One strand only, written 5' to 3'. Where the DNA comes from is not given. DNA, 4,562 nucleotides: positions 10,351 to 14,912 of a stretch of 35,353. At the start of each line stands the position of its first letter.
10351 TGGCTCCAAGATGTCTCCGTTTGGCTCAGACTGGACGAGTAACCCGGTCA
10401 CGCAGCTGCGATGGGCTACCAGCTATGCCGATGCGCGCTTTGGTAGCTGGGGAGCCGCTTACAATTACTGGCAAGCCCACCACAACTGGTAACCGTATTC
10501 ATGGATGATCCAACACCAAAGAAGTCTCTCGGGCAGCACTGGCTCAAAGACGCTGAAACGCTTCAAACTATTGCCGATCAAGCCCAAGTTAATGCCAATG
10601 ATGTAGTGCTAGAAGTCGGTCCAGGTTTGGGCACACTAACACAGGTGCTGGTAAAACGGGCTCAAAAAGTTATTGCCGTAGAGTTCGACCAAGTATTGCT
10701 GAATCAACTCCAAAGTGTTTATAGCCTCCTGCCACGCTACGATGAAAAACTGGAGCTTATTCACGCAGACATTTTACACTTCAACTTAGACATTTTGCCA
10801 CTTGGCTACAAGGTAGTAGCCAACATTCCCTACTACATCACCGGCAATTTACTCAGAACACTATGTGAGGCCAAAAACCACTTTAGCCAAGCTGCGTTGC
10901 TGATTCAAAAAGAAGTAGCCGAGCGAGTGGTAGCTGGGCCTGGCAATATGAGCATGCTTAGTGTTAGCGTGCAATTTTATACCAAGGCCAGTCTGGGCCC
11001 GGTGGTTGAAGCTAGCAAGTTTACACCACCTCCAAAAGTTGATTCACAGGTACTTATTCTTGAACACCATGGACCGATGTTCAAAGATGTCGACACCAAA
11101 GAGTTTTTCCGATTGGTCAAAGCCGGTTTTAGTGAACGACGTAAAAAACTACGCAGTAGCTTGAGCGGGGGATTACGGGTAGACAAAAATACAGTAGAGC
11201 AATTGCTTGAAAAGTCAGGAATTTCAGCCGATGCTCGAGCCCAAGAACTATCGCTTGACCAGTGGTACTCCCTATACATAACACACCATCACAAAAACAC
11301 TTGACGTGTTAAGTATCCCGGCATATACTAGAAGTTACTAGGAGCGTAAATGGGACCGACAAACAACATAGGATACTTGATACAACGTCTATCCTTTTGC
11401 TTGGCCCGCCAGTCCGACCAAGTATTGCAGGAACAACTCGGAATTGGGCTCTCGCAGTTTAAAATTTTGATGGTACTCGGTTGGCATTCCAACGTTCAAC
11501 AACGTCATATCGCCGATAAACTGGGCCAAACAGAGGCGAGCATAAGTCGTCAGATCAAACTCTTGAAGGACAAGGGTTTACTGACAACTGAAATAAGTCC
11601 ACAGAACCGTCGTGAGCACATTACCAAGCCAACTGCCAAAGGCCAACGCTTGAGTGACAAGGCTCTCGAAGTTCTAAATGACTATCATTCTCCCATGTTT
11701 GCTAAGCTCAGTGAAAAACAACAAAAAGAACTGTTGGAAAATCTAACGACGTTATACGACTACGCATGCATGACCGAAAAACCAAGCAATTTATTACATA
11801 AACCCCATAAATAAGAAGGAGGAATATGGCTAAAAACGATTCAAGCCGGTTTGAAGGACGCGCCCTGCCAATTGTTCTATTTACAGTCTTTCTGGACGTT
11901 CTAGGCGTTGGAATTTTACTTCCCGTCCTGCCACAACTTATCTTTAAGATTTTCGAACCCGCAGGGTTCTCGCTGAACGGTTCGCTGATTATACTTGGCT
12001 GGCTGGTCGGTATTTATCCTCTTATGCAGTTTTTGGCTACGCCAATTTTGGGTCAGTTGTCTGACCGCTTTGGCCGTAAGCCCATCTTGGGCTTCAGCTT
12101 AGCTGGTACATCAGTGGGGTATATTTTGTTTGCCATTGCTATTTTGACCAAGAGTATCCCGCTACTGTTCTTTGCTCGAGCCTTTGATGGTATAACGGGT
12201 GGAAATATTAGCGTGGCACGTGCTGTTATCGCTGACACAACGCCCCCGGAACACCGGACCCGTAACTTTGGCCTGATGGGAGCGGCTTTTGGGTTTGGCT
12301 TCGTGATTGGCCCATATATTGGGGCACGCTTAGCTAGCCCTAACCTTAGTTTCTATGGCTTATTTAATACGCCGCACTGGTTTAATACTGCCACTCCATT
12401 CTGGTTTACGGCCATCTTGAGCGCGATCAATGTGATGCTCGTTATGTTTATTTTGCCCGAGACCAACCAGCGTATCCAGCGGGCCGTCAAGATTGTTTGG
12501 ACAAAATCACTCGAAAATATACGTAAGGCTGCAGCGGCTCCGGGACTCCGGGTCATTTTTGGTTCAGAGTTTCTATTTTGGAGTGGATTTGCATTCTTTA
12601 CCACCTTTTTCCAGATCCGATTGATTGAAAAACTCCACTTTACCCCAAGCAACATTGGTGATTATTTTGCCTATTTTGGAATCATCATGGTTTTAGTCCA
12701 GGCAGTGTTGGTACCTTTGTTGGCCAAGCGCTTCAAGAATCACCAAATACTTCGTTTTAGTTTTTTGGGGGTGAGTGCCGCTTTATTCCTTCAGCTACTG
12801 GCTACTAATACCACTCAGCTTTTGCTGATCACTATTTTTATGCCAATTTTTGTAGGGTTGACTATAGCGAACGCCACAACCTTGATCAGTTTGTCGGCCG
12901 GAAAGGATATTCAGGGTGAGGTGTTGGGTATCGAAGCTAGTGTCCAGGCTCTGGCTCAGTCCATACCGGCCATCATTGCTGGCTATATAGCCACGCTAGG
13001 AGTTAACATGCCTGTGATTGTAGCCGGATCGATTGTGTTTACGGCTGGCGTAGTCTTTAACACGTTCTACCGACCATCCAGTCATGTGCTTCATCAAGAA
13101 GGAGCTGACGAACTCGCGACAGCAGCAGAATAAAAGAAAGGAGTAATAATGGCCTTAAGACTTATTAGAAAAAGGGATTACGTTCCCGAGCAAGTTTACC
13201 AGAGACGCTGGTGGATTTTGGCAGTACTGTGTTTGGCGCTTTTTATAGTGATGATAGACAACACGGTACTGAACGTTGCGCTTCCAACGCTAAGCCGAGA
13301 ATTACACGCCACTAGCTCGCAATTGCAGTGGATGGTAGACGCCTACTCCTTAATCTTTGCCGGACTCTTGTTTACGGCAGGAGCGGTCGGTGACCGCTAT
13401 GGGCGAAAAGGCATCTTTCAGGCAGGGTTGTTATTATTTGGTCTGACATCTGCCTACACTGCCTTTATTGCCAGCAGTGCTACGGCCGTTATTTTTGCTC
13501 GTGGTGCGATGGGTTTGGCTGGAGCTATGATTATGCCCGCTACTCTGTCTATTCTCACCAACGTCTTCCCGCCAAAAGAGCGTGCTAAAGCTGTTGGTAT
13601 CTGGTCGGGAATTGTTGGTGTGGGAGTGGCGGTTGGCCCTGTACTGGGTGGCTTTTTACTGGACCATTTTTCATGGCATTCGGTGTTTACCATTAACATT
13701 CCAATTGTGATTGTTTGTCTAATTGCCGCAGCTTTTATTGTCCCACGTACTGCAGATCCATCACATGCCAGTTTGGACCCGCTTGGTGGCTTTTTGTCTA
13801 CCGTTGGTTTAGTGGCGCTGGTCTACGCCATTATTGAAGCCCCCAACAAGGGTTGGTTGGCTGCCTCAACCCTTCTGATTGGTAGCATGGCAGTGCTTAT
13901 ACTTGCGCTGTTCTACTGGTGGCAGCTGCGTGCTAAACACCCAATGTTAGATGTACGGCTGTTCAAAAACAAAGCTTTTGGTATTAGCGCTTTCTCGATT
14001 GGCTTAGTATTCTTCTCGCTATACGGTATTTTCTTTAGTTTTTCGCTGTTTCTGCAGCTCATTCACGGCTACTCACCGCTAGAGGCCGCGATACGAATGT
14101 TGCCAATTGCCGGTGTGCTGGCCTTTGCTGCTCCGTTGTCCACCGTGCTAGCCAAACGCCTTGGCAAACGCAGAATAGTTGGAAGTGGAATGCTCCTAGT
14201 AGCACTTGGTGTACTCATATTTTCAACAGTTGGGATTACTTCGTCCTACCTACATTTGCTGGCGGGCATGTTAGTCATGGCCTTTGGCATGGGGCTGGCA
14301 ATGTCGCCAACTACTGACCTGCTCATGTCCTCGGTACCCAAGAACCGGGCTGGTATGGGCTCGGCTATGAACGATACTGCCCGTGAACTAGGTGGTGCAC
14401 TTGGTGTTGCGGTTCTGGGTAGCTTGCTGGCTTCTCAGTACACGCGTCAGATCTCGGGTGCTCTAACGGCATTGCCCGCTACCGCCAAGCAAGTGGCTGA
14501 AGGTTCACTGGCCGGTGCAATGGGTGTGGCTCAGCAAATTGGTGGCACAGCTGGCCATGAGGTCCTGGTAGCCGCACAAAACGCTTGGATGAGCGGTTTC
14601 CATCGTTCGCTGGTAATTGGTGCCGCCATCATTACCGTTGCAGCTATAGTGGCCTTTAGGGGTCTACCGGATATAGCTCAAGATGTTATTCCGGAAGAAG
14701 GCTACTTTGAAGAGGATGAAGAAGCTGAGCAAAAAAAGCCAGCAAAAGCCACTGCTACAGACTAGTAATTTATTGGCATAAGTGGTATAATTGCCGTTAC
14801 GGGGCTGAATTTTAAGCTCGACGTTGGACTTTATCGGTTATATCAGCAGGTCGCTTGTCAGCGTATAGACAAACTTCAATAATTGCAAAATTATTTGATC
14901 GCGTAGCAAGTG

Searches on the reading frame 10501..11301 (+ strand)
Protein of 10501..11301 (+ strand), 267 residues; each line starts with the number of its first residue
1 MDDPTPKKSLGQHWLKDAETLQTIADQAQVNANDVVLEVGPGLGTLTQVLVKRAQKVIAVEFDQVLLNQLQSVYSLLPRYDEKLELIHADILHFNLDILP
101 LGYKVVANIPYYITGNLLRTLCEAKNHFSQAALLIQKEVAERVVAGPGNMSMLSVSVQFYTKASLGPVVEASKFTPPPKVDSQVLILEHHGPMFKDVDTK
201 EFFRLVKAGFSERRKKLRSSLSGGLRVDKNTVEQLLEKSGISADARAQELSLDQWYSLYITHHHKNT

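Call 44: search_protein_families(library=pfam, proteins=[window:10501-11301:+], max_evalue=0.0001)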
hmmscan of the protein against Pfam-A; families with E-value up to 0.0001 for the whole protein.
window:10501-11301:+ (267 aa): 1 family
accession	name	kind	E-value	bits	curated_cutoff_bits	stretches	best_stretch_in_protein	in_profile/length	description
PF00398.26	RrnaAD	-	1.2e-53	182.4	24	1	7-259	5-258/263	Ribosomal RNA adenine dimethylase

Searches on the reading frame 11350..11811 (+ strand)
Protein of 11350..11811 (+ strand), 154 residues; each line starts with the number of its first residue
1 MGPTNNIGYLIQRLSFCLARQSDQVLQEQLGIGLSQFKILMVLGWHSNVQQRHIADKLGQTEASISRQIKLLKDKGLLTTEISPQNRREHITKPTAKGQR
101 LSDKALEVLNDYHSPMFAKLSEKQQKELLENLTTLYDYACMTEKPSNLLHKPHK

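Call 45: search_protein_families(library=pfam, proteins=[window:11350-11811:+], max_evalue=0.0001)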
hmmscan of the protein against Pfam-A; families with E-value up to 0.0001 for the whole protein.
window:11350-11811:+ (154 aa): 7 families
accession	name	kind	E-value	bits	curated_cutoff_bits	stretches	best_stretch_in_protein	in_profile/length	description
PF12802.13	MarR_2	-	2e-10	41.1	27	1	31-88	2-60/61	MarR family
PF01047.28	MarR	-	3.2e-09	37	24.6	1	34-89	3-58/59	MarR family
PF13601.12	HTH_34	-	6.3e-06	26.7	27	1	37-111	3-78/80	Winged helix DNA-binding domain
PF13730.12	HTH_36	-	1.2e-05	25.4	25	1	31-78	2-55/55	Helix-turn-helix domain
PF13463.12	HTH_27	-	1.8e-05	25.4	22.2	1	39-98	8-68/68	Winged helix DNA-binding domain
PF13412.12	HTH_24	-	2.9e-05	24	21.9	1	36-78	5-47/48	Winged helix-turn-helix DNA-binding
PF21715.3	CggR_N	-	8.7e-05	22.6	30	0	36-81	5-50/71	CggR N-terminal DNA binding domain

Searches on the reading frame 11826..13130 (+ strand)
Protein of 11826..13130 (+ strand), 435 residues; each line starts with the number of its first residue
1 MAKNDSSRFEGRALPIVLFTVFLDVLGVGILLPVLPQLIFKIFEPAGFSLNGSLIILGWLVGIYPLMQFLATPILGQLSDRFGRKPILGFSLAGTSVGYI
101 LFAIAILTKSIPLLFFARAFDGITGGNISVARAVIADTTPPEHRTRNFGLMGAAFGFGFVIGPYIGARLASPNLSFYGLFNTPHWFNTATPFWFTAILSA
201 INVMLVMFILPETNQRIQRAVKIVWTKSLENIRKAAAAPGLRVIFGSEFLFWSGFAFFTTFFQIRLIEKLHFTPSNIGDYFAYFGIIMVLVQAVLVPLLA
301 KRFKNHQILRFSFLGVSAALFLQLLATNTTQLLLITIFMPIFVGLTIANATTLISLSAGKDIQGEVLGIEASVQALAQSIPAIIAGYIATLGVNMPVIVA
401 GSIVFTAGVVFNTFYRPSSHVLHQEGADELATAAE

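Call 45: search_protein_families(library=pfam, proteins=[window:11826-13130:+], max_evalue=0.0001)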
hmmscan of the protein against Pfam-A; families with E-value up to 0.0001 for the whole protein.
window:11826-13130:+ (435 aa): 3 families
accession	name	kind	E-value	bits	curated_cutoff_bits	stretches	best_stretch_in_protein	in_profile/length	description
PF07690.21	MFS_1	-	1.1e-43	150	33.4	2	18-262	2-219/347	Major Facilitator Superfamily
PF00083.30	Sugar_tr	-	1e-11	44.8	22.3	1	55-213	46-194/452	Sugar (and other) transporter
PF12832.13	MFS_1_like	-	4.8e-11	42.8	25.2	0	194-388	161-361/373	MFS_1 like family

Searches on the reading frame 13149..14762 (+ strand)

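Call 45: search_protein_families(library=pfam, proteins=[window:13149-14762:+], max_evalue=0.0001)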
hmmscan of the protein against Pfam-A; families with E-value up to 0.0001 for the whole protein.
window:13149-14762:+ (538 aa): 2 families
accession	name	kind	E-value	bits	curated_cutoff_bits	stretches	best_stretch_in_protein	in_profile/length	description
PF07690.21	MFS_1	-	4e-61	207.3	33.4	1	27-419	1-346/347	Major Facilitator Superfamily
PF12832.13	MFS_1_like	-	7.3e-06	25.7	25.2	1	25-181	215-372/373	MFS_1 like family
